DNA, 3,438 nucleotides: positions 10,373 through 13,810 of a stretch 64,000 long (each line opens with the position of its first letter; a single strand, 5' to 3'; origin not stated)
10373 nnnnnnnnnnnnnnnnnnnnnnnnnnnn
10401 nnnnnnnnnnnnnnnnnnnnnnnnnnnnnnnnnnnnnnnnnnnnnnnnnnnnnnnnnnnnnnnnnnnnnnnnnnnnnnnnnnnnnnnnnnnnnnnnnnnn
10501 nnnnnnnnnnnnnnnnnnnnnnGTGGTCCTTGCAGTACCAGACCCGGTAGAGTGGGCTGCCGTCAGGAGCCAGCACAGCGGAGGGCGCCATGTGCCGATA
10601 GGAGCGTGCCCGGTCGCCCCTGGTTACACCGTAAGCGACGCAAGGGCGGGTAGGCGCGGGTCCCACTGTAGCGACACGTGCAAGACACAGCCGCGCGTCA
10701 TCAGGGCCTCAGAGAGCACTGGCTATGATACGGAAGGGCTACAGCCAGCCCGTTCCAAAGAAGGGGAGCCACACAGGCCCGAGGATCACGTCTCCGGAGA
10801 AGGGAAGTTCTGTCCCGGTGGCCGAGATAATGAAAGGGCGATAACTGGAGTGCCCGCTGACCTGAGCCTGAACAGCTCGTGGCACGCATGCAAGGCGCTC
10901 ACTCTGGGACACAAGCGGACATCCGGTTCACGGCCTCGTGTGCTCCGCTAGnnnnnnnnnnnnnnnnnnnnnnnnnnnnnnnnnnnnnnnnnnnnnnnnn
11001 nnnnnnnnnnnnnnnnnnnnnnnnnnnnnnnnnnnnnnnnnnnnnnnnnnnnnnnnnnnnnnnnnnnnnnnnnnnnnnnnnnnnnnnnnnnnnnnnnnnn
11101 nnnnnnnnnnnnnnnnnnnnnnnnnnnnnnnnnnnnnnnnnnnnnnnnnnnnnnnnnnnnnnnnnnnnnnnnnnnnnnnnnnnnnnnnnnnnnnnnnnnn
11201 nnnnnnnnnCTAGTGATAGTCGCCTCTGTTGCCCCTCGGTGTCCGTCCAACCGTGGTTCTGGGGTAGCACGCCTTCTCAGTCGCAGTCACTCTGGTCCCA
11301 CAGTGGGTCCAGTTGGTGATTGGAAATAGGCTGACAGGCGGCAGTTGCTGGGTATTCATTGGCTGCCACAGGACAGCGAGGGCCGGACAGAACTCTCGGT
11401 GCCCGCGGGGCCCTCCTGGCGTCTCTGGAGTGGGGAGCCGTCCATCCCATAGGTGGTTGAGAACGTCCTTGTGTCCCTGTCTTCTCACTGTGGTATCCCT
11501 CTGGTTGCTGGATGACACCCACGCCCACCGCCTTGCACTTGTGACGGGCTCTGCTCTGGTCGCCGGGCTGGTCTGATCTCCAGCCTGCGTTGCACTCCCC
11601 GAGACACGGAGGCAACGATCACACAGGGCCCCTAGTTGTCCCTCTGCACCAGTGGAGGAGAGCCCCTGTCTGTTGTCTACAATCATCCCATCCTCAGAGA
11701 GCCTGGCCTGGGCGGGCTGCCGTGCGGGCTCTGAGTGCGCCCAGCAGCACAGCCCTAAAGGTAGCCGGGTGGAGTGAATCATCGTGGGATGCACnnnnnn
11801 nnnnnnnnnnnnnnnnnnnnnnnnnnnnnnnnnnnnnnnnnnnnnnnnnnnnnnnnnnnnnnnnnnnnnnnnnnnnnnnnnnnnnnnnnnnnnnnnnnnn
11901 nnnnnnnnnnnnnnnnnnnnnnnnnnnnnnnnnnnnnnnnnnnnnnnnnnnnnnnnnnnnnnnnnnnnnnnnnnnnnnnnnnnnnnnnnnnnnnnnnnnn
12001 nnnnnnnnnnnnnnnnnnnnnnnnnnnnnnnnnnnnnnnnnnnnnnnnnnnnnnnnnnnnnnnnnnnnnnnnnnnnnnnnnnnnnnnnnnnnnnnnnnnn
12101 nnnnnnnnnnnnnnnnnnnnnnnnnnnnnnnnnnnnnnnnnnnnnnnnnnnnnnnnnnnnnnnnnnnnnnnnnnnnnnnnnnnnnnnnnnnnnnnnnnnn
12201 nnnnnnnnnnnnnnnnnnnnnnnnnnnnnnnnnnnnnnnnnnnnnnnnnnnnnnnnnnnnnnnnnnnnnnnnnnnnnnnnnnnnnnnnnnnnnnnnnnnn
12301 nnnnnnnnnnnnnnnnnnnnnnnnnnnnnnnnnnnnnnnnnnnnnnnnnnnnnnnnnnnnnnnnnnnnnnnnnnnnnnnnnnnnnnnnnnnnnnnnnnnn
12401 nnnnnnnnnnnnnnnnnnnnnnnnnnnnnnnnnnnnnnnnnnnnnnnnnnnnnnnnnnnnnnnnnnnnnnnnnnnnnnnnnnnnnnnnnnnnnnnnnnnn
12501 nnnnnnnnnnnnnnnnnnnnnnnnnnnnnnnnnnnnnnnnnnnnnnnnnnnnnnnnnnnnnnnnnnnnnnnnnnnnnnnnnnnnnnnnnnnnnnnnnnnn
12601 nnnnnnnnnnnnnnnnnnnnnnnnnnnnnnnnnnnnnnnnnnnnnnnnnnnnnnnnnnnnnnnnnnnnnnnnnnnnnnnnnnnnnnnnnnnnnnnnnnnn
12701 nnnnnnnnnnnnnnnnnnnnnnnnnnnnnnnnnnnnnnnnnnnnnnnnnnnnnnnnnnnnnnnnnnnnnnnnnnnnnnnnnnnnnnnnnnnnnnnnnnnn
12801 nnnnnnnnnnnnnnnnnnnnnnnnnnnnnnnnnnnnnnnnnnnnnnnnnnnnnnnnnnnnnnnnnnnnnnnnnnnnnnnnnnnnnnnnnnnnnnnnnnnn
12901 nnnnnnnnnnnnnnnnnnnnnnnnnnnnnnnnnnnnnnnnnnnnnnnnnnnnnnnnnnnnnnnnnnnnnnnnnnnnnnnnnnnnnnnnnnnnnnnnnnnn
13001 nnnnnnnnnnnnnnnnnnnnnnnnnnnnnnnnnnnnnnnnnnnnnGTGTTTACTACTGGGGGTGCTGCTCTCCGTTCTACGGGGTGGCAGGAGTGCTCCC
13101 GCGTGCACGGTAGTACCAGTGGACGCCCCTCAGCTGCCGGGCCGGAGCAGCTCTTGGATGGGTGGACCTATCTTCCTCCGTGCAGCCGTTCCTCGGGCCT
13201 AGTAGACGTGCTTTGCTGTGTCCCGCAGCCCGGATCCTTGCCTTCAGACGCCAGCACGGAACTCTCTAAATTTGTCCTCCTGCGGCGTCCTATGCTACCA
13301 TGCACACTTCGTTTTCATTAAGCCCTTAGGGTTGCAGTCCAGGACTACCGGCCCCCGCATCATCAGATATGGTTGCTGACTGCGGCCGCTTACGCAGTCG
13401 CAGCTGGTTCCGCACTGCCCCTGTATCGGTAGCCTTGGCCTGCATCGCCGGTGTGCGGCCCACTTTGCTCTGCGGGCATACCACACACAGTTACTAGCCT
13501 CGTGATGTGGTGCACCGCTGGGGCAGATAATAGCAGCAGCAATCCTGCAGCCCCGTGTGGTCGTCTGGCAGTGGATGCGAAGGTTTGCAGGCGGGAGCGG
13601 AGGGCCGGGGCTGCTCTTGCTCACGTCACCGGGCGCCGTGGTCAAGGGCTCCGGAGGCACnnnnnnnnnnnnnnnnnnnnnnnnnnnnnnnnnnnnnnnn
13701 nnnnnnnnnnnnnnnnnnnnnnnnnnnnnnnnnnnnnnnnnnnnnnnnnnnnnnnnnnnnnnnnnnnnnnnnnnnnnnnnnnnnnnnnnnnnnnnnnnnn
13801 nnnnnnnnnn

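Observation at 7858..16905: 9-kb perfect palindrome: two convergent, sequence-identical VSP genes with a 3-kb unique GC-rich spacer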

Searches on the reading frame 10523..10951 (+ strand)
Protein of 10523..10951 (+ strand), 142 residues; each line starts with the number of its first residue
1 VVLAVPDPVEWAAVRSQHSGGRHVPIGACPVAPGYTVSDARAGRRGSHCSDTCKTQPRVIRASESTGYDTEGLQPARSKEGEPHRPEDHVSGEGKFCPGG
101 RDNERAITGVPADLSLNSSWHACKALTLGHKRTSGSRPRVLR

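Call 41: search_protein_families(library=pfam, max_evalue=1, proteins=[window:10523-10951:+])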
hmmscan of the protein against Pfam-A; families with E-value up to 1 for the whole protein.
window:10523-10951:+ (142 aa): 0 families

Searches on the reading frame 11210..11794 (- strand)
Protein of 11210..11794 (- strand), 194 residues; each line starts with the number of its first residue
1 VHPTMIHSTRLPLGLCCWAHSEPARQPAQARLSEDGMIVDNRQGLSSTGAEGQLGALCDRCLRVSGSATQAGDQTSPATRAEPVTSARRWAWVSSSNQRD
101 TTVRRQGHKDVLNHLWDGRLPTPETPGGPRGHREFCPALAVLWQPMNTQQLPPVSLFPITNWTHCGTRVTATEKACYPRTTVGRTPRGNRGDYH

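Call 41: search_protein_families(library=pfam, max_evalue=1, proteins=[window:11210-11794:-])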
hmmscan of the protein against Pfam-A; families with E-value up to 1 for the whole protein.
window:11210-11794:- (194 aa): 0 families

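Call 62: find_encoding_contigs(protein=window:11213-11794:-, flank=10000, max_places=8)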
Protein seq(194 aa) (194 aa): no gene with exactly this product is on record in the collection.

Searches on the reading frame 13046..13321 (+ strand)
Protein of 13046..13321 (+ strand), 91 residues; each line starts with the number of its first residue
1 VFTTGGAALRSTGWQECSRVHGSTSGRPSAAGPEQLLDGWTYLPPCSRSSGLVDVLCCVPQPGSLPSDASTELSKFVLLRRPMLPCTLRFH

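Call 41: search_protein_families(library=pfam, max_evalue=1, proteins=[window:13046-13321:+])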
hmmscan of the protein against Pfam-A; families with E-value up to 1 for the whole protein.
window:13046-13321:+ (91 aa): 1 family
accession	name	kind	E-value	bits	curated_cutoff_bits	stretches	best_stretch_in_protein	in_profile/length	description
PF20913.2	ObcA_N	-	0.11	12.9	25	1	7-34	55-82/154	Oxalate Biosynthetic Component A, N-terminal domain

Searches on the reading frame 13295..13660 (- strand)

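Call 41: search_protein_families(library=pfam, max_evalue=1, proteins=[window:13295-13660:-])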
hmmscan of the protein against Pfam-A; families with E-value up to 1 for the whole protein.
window:13295-13660:- (121 aa): 1 family
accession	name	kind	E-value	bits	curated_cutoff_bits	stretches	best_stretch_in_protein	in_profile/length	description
PF00321.22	Thionin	-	0.48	11.4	23.6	0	72-91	15-34/46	Plant thionin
